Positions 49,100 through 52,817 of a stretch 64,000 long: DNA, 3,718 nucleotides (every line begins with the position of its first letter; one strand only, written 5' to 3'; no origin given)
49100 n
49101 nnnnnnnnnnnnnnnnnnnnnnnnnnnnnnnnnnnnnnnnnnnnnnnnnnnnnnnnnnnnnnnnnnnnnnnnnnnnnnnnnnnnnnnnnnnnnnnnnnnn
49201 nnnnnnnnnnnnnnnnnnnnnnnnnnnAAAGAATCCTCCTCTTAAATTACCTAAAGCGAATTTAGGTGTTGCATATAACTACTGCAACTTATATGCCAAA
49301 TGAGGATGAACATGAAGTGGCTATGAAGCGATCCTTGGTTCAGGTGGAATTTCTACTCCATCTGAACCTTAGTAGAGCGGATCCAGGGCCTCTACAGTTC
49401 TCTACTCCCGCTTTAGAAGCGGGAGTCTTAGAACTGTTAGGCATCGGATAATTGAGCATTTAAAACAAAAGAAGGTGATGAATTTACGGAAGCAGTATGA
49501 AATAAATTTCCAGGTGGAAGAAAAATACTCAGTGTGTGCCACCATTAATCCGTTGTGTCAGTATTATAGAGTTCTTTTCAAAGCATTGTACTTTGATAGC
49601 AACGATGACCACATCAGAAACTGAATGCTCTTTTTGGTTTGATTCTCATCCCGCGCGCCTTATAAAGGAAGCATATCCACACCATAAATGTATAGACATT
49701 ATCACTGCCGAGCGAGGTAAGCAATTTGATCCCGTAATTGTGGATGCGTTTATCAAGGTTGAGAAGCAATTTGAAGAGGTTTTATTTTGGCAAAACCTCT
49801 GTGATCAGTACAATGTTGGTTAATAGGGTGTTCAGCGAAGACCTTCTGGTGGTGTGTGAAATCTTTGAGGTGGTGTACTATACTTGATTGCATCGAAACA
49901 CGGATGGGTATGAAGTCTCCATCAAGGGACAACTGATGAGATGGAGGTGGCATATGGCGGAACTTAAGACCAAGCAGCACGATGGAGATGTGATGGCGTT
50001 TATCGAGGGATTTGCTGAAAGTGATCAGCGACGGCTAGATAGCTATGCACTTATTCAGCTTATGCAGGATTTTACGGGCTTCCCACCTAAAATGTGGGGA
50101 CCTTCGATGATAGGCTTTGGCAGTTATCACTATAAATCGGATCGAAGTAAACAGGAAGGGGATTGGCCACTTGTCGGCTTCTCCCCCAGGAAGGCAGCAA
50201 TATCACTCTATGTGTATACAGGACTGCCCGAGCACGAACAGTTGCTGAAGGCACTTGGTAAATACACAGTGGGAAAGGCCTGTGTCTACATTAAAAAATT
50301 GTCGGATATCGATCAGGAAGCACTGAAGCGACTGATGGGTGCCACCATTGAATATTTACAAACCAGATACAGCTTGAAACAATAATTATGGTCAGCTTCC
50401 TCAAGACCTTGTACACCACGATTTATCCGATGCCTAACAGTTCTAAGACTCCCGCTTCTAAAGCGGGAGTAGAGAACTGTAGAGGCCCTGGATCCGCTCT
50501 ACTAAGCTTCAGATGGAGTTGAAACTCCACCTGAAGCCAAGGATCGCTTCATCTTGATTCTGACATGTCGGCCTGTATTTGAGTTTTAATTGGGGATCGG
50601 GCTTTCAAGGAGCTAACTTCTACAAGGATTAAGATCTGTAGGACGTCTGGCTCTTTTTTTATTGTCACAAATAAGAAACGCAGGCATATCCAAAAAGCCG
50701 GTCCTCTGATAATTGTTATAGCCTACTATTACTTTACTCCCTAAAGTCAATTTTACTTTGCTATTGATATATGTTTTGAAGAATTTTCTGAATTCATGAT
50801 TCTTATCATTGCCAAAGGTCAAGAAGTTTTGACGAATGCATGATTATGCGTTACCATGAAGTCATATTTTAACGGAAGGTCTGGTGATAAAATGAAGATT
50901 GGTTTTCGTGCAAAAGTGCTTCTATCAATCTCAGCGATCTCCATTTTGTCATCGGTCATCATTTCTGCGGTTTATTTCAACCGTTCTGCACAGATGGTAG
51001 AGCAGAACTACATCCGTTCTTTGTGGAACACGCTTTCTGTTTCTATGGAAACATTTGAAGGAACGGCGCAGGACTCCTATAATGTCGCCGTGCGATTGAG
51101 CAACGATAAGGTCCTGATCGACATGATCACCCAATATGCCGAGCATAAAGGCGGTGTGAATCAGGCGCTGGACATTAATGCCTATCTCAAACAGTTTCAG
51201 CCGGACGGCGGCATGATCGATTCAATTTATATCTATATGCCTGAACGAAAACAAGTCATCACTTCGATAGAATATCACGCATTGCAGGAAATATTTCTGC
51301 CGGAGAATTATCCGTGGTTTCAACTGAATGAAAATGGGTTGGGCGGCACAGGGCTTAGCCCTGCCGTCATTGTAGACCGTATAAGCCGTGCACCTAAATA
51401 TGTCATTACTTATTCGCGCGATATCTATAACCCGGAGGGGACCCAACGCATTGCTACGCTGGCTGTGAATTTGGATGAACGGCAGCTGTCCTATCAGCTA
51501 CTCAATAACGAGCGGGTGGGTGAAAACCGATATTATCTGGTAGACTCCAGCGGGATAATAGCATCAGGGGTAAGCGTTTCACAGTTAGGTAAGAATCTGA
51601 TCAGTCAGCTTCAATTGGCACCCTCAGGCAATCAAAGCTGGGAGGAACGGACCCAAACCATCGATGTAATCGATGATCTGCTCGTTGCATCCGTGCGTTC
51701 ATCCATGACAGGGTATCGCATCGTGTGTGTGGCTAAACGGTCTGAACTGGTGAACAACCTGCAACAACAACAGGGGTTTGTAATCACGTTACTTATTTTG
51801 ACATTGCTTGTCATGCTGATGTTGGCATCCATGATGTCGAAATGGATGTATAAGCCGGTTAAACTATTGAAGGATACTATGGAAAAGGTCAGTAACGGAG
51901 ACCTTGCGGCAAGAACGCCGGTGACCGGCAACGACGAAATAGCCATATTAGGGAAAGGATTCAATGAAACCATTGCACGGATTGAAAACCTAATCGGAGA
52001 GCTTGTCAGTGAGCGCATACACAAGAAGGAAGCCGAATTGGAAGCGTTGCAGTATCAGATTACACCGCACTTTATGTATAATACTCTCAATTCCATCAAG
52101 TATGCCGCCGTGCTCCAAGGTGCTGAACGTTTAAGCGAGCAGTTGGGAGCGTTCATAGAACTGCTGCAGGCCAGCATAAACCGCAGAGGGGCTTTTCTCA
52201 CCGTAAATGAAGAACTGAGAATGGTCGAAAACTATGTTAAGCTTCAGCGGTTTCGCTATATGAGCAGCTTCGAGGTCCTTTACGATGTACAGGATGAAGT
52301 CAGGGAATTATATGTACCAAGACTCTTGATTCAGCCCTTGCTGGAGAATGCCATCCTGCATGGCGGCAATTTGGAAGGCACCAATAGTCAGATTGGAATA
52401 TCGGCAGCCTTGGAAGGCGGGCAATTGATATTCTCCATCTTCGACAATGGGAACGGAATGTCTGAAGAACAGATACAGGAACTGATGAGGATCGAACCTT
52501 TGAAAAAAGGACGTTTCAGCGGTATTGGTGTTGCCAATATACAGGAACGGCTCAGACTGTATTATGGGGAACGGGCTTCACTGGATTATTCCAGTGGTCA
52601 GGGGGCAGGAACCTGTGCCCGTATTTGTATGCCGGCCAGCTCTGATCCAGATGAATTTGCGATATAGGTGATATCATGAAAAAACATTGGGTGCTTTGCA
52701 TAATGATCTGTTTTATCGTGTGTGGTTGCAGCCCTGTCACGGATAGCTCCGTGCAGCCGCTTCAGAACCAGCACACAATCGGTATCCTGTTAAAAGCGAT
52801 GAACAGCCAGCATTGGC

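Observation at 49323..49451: Four-copy family of ~130-nt non-coding repeats with two hairpins and compensatory stem substitutions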

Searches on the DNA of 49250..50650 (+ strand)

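Call 10: search_rna_families(source=window, start=49250, end=50650, threshold=evalue, max_evalue=10)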
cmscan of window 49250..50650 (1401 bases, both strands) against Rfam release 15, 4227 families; matches with E-value up to 10: 6.
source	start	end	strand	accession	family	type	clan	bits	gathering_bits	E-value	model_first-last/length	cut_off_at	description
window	49387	49443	-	RF04098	MIR9471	Gene; miRNA;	-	17.9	150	1.1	1-135/135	no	MIR9471 microRNA precursor family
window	49524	49586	-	RF00271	SNORD60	Gene; snRNA; snoRNA; CD-box;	CL00066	17.5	42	4.3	1-83/83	no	Small nucleolar RNA SNORD60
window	49337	49368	+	RF02792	sRNA162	Gene; antisense;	-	15.6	78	8.1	17-48/190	no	Archaeal Small RNA 162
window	50449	50577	+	RF00518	speF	Cis-reg; leader;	-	14.7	37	0.51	1-153/153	no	speF leader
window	49682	49816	+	RF01637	ceN47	Gene; snRNA; snoRNA; CD-box;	-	13.4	35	7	1-155/155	no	Nematode snoRNA ceN47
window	50504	50563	-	RF01675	CrcZ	Gene; sRNA;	-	9.2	95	9.4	311-370/398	no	Pseudomonas sRNA CrcZ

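Call 18: search_dna_similar(query=window:49323-49451:+, collection=plasmids, mode=distant, max_evalue=0.01)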
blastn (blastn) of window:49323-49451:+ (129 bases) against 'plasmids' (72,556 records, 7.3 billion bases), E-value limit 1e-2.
No match.

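Call 19: search_dna_similar(query=window:49323-49451:+, collection=phages, mode=distant, max_evalue=0.01)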
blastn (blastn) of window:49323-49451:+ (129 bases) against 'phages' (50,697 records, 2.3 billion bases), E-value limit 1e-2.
No match.

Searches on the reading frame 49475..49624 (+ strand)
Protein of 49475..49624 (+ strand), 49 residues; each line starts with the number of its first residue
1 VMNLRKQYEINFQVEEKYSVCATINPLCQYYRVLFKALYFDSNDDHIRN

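Call 88: search_protein_families(library=pfam, proteins=[window:49475-49624:+], max_evalue=5)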
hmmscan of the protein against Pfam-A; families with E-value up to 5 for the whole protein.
window:49475-49624:+ (49 aa): 1 family
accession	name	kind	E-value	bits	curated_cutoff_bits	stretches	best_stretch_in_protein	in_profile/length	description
PF07546.18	EMI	-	0.068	14.4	25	1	15-39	26-49/69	EMI domain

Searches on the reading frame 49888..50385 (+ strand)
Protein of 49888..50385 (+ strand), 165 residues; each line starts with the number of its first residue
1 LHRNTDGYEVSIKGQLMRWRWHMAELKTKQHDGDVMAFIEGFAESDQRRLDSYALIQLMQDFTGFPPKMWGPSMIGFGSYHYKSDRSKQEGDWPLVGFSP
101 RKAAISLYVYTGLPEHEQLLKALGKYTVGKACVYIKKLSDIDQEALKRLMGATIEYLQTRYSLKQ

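Call 27: search_protein_families(library=pfam, proteins=[window:49888-50385:+])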
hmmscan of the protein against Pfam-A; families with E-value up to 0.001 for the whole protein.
window:49888-50385:+ (165 aa): 1 family
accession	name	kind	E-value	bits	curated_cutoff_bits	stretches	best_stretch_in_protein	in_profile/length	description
PF08818.16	DUF1801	-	7.1e-11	42.8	27.2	1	54-152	7-83/85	Domain of unknown function (DU1801)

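Call 40: find_homologous_proteins(query=window:49888-50385:+, max_evalue=1e-20)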
Query window:49888-50385:+ (165 aa): 7950 proteins with E <= 1e-20 among 7989 candidates; the best 120 are listed.
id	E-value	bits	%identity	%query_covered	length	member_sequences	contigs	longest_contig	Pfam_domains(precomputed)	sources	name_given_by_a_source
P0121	3.4e-87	308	97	87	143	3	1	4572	PF08818.17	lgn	-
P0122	1.0e-85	304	97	84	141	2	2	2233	PF08818.17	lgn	-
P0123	1.2e-83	297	95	85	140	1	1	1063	PF08818.17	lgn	-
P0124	3.6e-80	286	91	85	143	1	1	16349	PF08818.17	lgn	-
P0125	8.5e-77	275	86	84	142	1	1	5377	PF08818.17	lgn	-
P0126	3.1e-70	253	78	87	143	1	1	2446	PF08818.17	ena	-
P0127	8.1e-70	252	78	87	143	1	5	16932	PF08818.17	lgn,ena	-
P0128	1.9e-69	251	76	84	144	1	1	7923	PF08818.17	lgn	-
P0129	3.8e-69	250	76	84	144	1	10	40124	PF08818.17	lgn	-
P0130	4.3e-69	250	76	84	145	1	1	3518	PF08818.17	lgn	-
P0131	2.3e-68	247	78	84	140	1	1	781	PF08818.17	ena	-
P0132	3.6e-68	247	75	84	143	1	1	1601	PF08818.17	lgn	-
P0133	4.4e-68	246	78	84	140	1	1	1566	PF08818.17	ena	-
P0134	7.4e-68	246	76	87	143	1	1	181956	PF08818.17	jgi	jgi:hypothetical protein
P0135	9.0e-68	245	78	84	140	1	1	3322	PF08818.17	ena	-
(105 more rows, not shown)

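Call 41: find_encoding_contigs(protein=P0121, flank=10000, max_places=4)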
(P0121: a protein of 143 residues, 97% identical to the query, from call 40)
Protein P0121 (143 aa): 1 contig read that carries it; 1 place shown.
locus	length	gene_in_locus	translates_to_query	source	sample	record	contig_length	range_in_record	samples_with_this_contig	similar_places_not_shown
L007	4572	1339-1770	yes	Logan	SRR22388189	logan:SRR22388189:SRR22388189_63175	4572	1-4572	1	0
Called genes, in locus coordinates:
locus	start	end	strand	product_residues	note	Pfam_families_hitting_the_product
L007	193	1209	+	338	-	PF13487:HD_5, PF01966:HD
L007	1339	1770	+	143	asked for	PF08818:DUF1801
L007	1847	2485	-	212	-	-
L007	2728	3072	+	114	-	PF06224:AlkZ-like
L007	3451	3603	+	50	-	-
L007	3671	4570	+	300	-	?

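Call 42: find_encoding_contigs(protein=P0122, flank=10000, max_places=4)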
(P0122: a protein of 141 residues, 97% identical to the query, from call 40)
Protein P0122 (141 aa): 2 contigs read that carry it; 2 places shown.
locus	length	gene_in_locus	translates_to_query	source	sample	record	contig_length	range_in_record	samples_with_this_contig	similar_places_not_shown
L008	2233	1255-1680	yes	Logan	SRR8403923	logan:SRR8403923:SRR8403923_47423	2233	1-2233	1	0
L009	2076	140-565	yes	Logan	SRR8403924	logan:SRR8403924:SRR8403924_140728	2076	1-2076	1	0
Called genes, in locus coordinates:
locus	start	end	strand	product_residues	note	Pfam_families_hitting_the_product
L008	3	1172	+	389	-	?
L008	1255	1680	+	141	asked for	PF08818:DUF1801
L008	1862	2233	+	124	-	?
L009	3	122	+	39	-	?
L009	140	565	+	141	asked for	PF08818:DUF1801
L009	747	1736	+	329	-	PF00291:PALP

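Call 43: find_encoding_contigs(protein=P0124, flank=10000, max_places=4)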
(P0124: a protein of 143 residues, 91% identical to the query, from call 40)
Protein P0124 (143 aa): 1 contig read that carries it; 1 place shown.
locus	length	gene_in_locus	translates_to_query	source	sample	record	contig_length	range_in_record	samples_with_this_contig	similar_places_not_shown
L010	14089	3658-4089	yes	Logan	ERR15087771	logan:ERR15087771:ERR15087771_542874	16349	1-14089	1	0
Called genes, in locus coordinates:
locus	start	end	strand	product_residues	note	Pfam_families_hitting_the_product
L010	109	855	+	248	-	PF02661:Fic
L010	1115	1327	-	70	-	-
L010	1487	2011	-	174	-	PF05163:DinB (weak), PF12867:DinB_2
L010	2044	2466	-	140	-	PF00903:Glyoxalase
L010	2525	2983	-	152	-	PF00583:Acetyltransf_1, PF13673:Acetyltransf_10, PF13508:Acetyltransf_7, PF08445:FR47 (weak)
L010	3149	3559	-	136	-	PF00903:Glyoxalase, PF13669:Glyoxalase_4 (faint)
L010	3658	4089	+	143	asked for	PF08818:DUF1801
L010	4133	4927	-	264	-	PF00132:Hexapep, PF14602:Hexapep_2 (weak)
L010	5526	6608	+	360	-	-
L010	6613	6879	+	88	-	-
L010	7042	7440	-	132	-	-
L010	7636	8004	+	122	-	PF03788:LrgA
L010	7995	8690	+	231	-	PF04172:LrgB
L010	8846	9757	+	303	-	PF23023:Anti-Pycsar_Apyc1, PF00753:Lactamase_B, PF12706:Lactamase_B_2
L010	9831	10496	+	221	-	PF03692:CxxCxxCC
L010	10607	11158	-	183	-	PF03551:PadR, PF10400:Vir_act_alpha_C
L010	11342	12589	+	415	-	PF06813:Nodulin-like (weak), PF07690:MFS_1, PF13347:MFS_2 (weak)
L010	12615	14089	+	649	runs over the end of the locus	PF00724:Oxidored_FMN, PF00890:FAD_binding_2 (weak), PF01134:GIDA (weak), PF07992:Pyr_redox_2, PF12831:FAD_oxidored, PF13450:NAD_binding_8 (weak), PF13738:Pyr_redox_3, PF00070:Pyr_redox, +4 more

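Call 50: find_encoding_contigs(protein=window:49954-50385:+, flank=10000, max_places=10)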
Protein window:49954-50385:+ (143 aa): 1 contig read that carries it; 1 place shown.
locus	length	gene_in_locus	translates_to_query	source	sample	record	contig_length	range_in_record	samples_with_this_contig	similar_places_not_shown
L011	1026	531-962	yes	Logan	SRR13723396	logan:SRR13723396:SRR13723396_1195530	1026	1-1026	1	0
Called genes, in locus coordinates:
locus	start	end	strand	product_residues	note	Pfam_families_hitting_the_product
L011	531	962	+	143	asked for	PF08818:DUF1801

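Call 82: find_encoding_contigs(protein=P0123, flank=10000, max_places=4)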
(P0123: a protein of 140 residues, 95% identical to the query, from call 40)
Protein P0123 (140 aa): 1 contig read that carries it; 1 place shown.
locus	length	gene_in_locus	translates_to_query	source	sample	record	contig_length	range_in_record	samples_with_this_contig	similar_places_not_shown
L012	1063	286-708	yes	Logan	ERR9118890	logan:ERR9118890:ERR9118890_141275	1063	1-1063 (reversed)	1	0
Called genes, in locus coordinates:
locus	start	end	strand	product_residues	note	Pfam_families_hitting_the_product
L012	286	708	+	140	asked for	PF08818:DUF1801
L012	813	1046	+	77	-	-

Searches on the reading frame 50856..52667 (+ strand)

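Call 27: search_protein_families(library=pfam, proteins=[window:50856-52667:+])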
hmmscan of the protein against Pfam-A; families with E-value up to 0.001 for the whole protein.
window:50856-52667:+ (603 aa): 3 families
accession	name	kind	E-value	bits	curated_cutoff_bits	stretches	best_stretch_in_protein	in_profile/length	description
PF06580.19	His_kinase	-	4.5e-20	72.1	25.2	1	393-470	1-79/81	Histidine kinase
PF00672.30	HAMP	-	8.5e-11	42.5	25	1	328-377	3-52/53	HAMP domain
PF02518.31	HATPase_c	-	2.7e-10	41.1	26.4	1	490-594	8-109/111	Histidine kinase-, DNA gyrase B-, and HSP90-like ATPase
